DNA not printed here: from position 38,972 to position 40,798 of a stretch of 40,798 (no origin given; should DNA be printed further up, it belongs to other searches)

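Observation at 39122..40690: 522-aa protein with SIR2-like NAD-binding motifs split by a ~290-aa insertion, and a possible His-to-Tyr change at the catalytic position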

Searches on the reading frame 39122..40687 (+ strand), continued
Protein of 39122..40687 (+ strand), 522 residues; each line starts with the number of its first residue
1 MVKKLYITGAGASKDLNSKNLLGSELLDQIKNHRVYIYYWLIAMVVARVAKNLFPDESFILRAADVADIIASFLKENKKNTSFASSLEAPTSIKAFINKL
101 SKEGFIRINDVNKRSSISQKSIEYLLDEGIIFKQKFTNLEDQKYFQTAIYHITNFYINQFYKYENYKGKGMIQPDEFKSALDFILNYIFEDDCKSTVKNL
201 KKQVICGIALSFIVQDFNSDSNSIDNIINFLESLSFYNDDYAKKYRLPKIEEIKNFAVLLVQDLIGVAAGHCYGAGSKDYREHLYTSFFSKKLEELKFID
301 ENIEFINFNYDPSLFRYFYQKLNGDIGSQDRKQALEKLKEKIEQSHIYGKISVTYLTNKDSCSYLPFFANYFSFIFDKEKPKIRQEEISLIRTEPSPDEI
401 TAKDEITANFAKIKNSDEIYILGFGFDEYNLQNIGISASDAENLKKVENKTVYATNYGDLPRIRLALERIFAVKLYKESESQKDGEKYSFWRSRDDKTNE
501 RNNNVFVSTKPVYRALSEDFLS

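Call 24: search_protein_families(library=padloc, proteins=[P0025, P0027, P0033, P0034, P0035, P0039, P0042, P0082, P0089, P0013], max_evalue=1)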
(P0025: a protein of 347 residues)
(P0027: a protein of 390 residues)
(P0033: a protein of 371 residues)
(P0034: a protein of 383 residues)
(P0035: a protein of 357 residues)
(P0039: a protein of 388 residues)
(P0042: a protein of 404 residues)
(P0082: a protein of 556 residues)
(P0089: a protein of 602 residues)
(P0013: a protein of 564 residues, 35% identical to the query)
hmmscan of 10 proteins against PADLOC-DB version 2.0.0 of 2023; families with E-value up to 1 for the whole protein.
P0025 (347 aa): 3 families
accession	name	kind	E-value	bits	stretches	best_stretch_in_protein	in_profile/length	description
PDLC04082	SIR2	-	0.00014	18.9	1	138-228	84-171/345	-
PDLC04087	SIR2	-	0.0014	15.6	1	160-223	107-170/343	-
PDLC04091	SIR2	-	0.0016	15.7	1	159-220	103-163/345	-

P0027 (390 aa): 2 families
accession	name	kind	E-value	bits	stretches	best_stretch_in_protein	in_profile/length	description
PDLC04093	SIR2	-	0.00088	16.3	1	106-193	87-168/395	-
PDLC04094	SIR2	-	0.00094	16.5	1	118-193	97-166/399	-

P0033 (371 aa): 3 families
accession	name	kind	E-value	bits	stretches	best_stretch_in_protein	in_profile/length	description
PDLC04087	SIR2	-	3e-06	24.4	1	2-37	15-50/343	-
PDLC02408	Aga_SIR2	-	0.00021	18.5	1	4-40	6-42/343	Class II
PDLC04082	SIR2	-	0.014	12.3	0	269-287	245-263/345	-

P0034 (383 aa): 3 families
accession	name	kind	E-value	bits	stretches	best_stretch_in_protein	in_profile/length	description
PDLC04087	SIR2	-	7.8e-06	23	2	3-32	17-45/343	-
PDLC04082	SIR2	-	0.00087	16.3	1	287-361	240-311/345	-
PDLC04077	SIR2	-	0.016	13.2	1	287-322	30-65/135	-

P0035 (357 aa): 1 family
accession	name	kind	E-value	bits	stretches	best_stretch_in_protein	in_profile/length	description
PDLC04087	SIR2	-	0.012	12.6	0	2-26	15-39/343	-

P0039 (388 aa): 4 families
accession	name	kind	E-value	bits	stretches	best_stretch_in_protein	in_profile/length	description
PDLC04087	SIR2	-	1.5e-05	22.1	2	2-34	15-47/343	-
PDLC04082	SIR2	-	0.0032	14.4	1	286-308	242-264/345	-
PDLC04081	SIR2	-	0.015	12.5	1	5-32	18-45/345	-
PDLC04077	SIR2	-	0.032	12.2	1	284-331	30-74/135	-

P0042 (404 aa): 2 families
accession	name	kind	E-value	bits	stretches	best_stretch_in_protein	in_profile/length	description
PDLC04087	SIR2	-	4.9e-05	20.4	1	2-30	15-43/343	-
PDLC02408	Aga_SIR2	-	0.023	11.8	1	4-32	5-34/343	Class II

P0082 (556 aa): 0 families

P0089 (602 aa): 1 family
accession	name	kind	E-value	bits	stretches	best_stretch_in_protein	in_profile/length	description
PDLC03053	Specificity_I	-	0.0084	13.4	1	497-573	293-364/397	Type I specificity subunit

P0013 (564 aa): 1 family
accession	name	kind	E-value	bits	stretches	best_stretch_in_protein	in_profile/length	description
PDLC01260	Csm2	-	8.2e-05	21.6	1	146-205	23-77/86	CAS-III-A; effector_SS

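Call 27: search_solved_structures(query=A2, max_evalue=10, show_alignments=3)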
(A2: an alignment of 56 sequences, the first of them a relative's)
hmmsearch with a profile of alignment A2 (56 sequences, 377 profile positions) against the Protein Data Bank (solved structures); distinct sequences matched with E-value up to 10: 1.
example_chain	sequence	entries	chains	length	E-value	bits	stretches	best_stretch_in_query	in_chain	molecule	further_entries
8w6e_A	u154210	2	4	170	0.53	12.4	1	231-285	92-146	HBC599 in complex with wFAP1.1 | wFAP1.1 structure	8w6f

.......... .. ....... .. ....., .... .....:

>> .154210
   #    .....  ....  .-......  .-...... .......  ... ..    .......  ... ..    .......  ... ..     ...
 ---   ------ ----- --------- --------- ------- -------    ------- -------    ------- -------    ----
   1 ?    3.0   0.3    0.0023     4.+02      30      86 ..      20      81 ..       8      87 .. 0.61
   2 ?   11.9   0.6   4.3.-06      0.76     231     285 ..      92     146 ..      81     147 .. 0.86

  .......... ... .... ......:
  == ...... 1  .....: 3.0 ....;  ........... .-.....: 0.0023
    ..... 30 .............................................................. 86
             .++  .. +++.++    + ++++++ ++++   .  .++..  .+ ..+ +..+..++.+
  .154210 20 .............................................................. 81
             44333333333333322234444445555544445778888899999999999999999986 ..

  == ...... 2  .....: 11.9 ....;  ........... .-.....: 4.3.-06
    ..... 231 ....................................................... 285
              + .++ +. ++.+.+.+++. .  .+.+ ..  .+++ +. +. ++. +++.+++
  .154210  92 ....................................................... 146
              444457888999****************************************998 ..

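Call 29: find_homologous_proteins(query=A2, max_evalue=0.001)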
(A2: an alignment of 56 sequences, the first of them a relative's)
Query A2 (56 sequences) (371 aa, profile of the alignment): 1763 proteins with E <= 0.001 among 8000 candidates; the best 120 are listed.
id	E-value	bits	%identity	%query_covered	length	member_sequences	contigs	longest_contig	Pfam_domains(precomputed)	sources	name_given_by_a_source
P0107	2.7e-135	469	33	99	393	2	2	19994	-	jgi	jgi:hypothetical protein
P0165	1.6e-133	463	34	99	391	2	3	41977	-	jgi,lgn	jgi:hypothetical protein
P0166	4.0e-132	459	34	99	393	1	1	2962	-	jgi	jgi:hypothetical protein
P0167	3.4e-131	456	36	99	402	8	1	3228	-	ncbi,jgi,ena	-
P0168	3.8e-131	456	33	99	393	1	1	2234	-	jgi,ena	-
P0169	1.2e-130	454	32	99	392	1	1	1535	-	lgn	-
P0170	1.3e-130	454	35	100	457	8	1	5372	-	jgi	jgi:hypothetical protein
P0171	1.7e-130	454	33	99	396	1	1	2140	-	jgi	jgi:hypothetical protein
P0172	2.6e-129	450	35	99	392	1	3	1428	-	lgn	-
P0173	3.2e-129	449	34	99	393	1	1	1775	-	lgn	-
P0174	3.4e-129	449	35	99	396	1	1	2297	-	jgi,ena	-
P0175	4.3e-129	449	33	100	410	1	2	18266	-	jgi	jgi:hypothetical protein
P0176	6.0e-129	448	35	99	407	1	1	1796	-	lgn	-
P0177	7.0e-129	448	33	99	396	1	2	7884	-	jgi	jgi:hypothetical protein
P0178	8.3e-129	448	34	99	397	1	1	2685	-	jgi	-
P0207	9.4e-124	431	35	98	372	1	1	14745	PF13289.13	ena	-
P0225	1.1e-122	428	31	99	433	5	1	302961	-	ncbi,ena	-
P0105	3.3e-121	423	36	99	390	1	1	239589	-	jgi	jgi:hypothetical protein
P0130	1.3e-120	421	33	99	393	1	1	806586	PF13289.13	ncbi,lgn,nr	ncbi:MAG TPA: SIR2 family protein [Rickettsiales bacterium]|nr:SIR2 family protein [Rickettsiales ba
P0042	3.1e-120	420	35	100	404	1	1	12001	-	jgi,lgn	jgi:hypothetical protein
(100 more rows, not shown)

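Call 30: search_protein_families(library=pfam, proteins=[P0130, P0207, P0012, P0013, P0014, P0015, P0016, P0017, P0007, P0005], max_evalue=1)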
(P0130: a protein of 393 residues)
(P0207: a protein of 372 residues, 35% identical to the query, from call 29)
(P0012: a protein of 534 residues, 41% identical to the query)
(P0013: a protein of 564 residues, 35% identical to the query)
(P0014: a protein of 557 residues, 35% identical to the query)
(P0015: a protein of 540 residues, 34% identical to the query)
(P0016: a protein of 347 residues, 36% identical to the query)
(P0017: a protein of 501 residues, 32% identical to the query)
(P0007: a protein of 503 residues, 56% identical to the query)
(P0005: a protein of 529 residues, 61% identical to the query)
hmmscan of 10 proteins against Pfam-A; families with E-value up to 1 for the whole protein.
P0130 (393 aa): 4 families
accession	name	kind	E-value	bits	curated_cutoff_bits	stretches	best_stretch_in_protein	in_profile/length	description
PF13289.12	SIR2_2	-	6.3e-07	30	24.5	1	170-308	2-94/141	SIR2-like domain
PF10415.14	FumaraseC_C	-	0.0075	17.1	32.5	0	255-281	11-37/54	Fumarase C C-terminus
PF03564.21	DUF1759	-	0.061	13.8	25.4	1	229-296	41-108/148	Protein of unknown function (DUF1759)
PF24086.1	DUF7371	-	0.069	13.3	27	1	124-181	71-130/199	Domain of unknown function (DUF7371)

P0207 (372 aa): 1 family
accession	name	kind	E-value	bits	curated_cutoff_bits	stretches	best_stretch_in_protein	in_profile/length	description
PF13289.12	SIR2_2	-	1.5e-05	25.5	24.5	1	165-325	2-125/141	SIR2-like domain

P0012 (534 aa): 1 family
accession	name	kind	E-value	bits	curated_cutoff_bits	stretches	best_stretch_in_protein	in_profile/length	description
PF08351.18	TmcA_N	-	0.043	14.1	22.7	1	92-162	37-109/178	tRNA(Met) cytidine acetyltransferase TmcA, N-terminal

P0013 (564 aa): 2 families
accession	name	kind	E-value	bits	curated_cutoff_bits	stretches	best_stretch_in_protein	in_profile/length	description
PF25200.1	DUF7833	-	0.32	11.4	24.3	0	361-390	16-46/63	Family of unknown function (DUF7833)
PF08807.15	DUF1798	-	0.34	11.5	25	1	31-74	62-105/108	Bacterial domain of unknown function (DUF1798)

P0014 (557 aa): 1 family
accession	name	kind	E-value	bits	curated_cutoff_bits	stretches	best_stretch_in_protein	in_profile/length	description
PF14964.11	INTS15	-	0.081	12.2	27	1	58-152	11-100/362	Integrator complex subunit 15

P0015 (540 aa): 3 families
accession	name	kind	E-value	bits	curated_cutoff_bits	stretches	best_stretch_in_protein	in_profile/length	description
PF08236.17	SRI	-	0.0098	16.6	23.5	1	223-267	7-51/78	SRI (Set2 Rpb1 interacting) domain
PF06385.17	Baculo_LEF-11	-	0.03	15.3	22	1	209-260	5-57/93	Baculovirus LEF-11 protein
PF13289.12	SIR2_2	-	0.077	13.5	24.5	0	293-446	3-101/141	SIR2-like domain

P0016 (347 aa): 1 family
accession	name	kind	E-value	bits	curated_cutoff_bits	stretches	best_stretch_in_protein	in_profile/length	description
PF23583.2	EF_HAND_2_PLCG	-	0.076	13.8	27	1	97-112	51-66/71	PLCG EF-hand motif 2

P0017 (501 aa): 5 families
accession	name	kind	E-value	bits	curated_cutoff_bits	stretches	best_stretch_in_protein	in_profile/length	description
PF13289.12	SIR2_2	-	0.0013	19.2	24.5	0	271-299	3-25/141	SIR2-like domain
PF13495.12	Phage_int_SAM_4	-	0.017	16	27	1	70-109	30-70/85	Phage integrase, N-terminal SAM-like domain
PF10261.15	FIT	-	0.086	12.8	21.4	1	158-227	30-98/240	Fat storage-inducing transmembrane protein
PF24138.1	TPR_TNPO3_IPO13_2nd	-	0.12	13.1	27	0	40-94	36-89/90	Transportin-3/Importin-13 second TPR domain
PF02249.22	MCR_alpha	-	0.19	12.7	25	0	86-118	61-93/127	Methyl-coenzyme M reductase alpha subunit, C-terminal domain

P0007 (503 aa): 0 families

P0005 (529 aa): 1 family
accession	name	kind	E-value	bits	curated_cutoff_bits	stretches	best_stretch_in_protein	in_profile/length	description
PF19891.5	DUF6364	-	0.4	11.6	27.3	0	204-251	17-39/70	Family of unknown function (DUF6364)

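Call 32: search_solved_structures(query=P0130, max_evalue=10, show_alignments=5)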
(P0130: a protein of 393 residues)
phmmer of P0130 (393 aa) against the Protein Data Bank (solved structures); distinct sequences matched with E-value up to 10: 0.

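Call 33: search_solved_structures(query=P0207, max_evalue=10, show_alignments=5)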
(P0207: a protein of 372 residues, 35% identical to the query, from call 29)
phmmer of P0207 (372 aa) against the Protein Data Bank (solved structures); distinct sequences matched with E-value up to 10: 1.
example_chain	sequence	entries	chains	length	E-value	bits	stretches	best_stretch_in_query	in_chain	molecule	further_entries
4dkk_A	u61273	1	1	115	0.6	12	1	30-99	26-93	Double-stranded RNA-binding protein Staufen homolog 1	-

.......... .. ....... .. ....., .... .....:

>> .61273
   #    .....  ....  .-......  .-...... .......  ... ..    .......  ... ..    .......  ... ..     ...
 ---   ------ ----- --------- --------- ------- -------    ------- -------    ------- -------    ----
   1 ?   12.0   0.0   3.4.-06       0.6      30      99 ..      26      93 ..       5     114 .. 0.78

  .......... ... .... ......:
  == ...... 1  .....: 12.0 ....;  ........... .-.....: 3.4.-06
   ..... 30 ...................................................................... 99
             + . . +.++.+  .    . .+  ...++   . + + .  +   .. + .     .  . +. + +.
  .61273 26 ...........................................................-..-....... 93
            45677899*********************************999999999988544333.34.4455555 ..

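Call 34: find_related_loci(query=A1, collection=genome_contigs, flank=8000)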
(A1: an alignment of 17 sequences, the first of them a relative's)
Query A1 (522 aa) in genome_contigs; peptide patterns used: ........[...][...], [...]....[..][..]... (x = any residue, [..] = any of these).
335 stretches matched a pattern; 13 encode a relative of the query (tblastn E <= 1e-3); 13 distinct loci.
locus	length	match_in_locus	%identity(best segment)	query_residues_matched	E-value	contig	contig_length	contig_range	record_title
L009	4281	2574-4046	43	1-522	9e-111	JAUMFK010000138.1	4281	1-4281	MAG: Rickettsiales bacterium isolate G_RICK NODE_35698_length_4281_cov_1.793452, whole genome shotgun sequence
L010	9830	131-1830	35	1-521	1e-55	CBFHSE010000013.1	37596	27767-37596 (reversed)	MAG: Rickettsiales bacterium isolate AGTU_67_bin_13_permissive genome assembly, contig: AGTU_67_bin_13_permissive_c13, w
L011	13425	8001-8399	30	298-457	9e-11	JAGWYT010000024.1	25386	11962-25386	MAG: Rickettsiales bacterium isolate REEB497 contig-150_3416, whole genome shotgun sequence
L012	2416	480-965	29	287-472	2e-10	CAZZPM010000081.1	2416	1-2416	MAG TPA_asm: uncultured Pseudomonadota bacterium isolate SRP219642_co8_77 genome assembly, contig: NODE_94548_length_241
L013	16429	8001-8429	31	292-458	2e-6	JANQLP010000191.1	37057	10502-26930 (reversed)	MAG: Hyphomicrobiales bacterium isolate PL25a_bin.62 k99_1181085, whole genome shotgun sequence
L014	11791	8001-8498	26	282-458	2e-6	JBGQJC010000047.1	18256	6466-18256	MAG: Alphaproteobacteria bacterium isolate OBJ2_061818_070_32 k141_1523327_length_18256_cov_16.0000, whole genome shotgu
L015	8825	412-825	25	301-458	1e-5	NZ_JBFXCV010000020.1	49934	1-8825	MAG: Methylocystis sp. isolate CA_2019_TPBS_78 NODE_4318_length_49934_cov_7.229767_TPBS, whole genome shotgun sequence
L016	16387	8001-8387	25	290-432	1e-5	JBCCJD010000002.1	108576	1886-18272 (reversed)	MAG: Pseudomonadota bacterium isolate P01_C01_bin.105 k141_982986_length_108576_cov_26.9505, whole genome shotgun sequen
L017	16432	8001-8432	27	292-458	1e-5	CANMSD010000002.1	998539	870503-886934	uncultured Erythrobacter sp. isolate 2-911.fasta genome assembly, contig: NODE_2, whole genome shotgun sequence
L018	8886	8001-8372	27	295-432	3e-5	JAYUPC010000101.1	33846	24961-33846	MAG: Sphingomonadales bacterium isolate GL106_DN_metabat_43 GL106_DN_metabat_43_100, whole genome shotgun sequence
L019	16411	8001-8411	28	301-458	4e-5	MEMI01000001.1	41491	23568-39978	MAG: Alphaproteobacteria bacterium RIFCSPHIGHO2_02_FULL_46_13 rifcsphigho2_02_scaffold_1025, whole genome shotgun sequen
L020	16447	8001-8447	24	292-458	5e-5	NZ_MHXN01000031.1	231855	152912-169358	MAG: Phenylobacterium sp. RIFCSPHIGHO2_01_FULL_69_31 rifcsphigho2_01_scaffold_361, whole genome shotgun sequence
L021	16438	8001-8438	27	302-458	7e-5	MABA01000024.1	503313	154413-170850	Rhodobacterales bacterium 52_120_T64 BD02T64_scaffold_11, whole genome shotgun sequence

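Call 35: search_dna_similar(query=P0130, collection=plasmids, mode=protein, max_evalue=1, max_rows=25)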
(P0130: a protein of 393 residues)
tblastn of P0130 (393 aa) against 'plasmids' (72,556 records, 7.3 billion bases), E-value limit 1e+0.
Records with a match: 13; places in all: 13; records where one place covers at least 80% of the query: 11.
Best place of each record, by identity: <60% 13.
By first word of the organism name: Agrobacterium 10; Rhizobium 3.
By predicted mobility (MOB-suite, as given by PLSDB): conjugative 10; mobilizable 2; non-mobilizable 1.
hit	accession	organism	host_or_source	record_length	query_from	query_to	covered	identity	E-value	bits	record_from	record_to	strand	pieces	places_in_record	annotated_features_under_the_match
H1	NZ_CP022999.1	Rhizobium sp. 11515TR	Cell culture,agricultural soil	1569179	1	335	85%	26.5%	8e-14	81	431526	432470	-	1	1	none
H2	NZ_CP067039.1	Agrobacterium fabrum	-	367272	2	342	87%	24.5%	2e-6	57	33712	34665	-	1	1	hypothetical protein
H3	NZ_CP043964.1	Agrobacterium fabrum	Prosopis cineraria,pure bacterial ...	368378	2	342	87%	24.5%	2e-6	57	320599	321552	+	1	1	hypothetical protein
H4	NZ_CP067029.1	Agrobacterium fabrum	-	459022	2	342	87%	24.5%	2e-6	57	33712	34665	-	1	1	hypothetical protein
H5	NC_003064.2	Agrobacterium fabrum str. C58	-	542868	2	342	87%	24.5%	2e-6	57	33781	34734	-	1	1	hypothetical protein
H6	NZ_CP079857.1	Agrobacterium fabrum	-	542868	2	342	87%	24.5%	2e-6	57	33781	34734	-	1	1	hypothetical protein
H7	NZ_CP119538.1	Agrobacterium fabrum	-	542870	2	342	87%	24.5%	2e-6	57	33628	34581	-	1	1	hypothetical protein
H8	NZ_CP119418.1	Agrobacterium fabrum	-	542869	2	342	87%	24.5%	2e-6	57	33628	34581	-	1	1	hypothetical protein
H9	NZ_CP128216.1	Agrobacterium fabrum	whole organism,plant root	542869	2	342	87%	24.5%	2e-6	57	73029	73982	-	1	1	hypothetical protein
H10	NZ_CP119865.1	Agrobacterium fabrum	-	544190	2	342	87%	24.5%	2e-6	57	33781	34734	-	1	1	hypothetical protein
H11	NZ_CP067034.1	Agrobacterium fabrum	-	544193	2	342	87%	24.5%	2e-6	57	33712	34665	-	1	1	hypothetical protein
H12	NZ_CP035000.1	Rhizobium acidisoli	Phaseolus vulgaris,root nodule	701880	1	275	70%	21.8%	6e-5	53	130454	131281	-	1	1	SIR2 family protein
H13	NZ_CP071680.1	Rhizobium ruizarguesonis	lentil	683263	1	220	56%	24.6%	1e-4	52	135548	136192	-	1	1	SIR2 family protein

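Call 36: get_annotated_region(hit=H12, flank=6000)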
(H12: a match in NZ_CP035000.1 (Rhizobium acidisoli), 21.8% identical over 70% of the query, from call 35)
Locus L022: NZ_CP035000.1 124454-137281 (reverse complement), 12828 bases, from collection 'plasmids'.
description: Rhizobium acidisoli strain FH23 plasmid pRapFH23b, complete sequence
organism: Rhizobium acidisoli (NCBI taxid 1538158)
taxonomy: Bacteria; Pseudomonadota; Alphaproteobacteria; Hyphomicrobiales; Rhizobiaceae; Rhizobium; Rhizobium acidisoli
host: -; source: Phaseolus vulgaris,root nodule; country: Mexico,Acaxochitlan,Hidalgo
typing (MOB-suite, as given by PLSDB): mobilizable; relaxase MOBQ
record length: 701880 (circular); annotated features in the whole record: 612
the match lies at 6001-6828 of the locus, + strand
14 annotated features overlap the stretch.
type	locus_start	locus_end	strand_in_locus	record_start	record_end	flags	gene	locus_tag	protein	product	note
CDS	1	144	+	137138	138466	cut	-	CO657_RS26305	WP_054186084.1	sugar ABC transporter substrate-binding protein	-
CDS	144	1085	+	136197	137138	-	-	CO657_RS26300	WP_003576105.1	ABC transporter permease subunit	-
CDS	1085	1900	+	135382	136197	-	-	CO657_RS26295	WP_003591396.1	carbohydrate ABC transporter permease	GO:0008643 - carbohydrate transport [Evidence IEA]; GO:0055085 - transmembrane transport [Evidence IEA]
CDS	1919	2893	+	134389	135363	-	-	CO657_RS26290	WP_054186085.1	sugar kinase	-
CDS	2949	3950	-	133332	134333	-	-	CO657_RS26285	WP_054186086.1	inorganic phosphate transporter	GO:0006817 - phosphate ion transport [Evidence IEA]; GO:0055085 - transmembrane transport [Evidence IEA]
CDS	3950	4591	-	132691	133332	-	-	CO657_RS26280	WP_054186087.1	DUF47 family protein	-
CDS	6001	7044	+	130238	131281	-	-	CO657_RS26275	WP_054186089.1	SIR2 family protein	-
CDS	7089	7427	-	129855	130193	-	-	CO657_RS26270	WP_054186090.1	hypothetical protein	-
CDS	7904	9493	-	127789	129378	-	-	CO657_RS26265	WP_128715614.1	IS66 family transposase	-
CDS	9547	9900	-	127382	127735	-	tnpB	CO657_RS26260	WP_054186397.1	IS66 family insertion sequence element accessory protein TnpB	-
CDS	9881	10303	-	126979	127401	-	-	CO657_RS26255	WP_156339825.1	transposase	GO:0006313 - DNA transposition [Evidence IEA]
CDS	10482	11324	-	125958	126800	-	-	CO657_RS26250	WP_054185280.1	carbohydrate ABC transporter permease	GO:0008643 - carbohydrate transport [Evidence IEA]; GO:0055085 - transmembrane transport [Evidence IEA]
CDS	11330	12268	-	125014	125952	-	-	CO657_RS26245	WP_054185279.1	sugar ABC transporter permease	-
CDS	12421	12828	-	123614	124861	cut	-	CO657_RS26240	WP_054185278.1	sugar ABC transporter substrate-binding protein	-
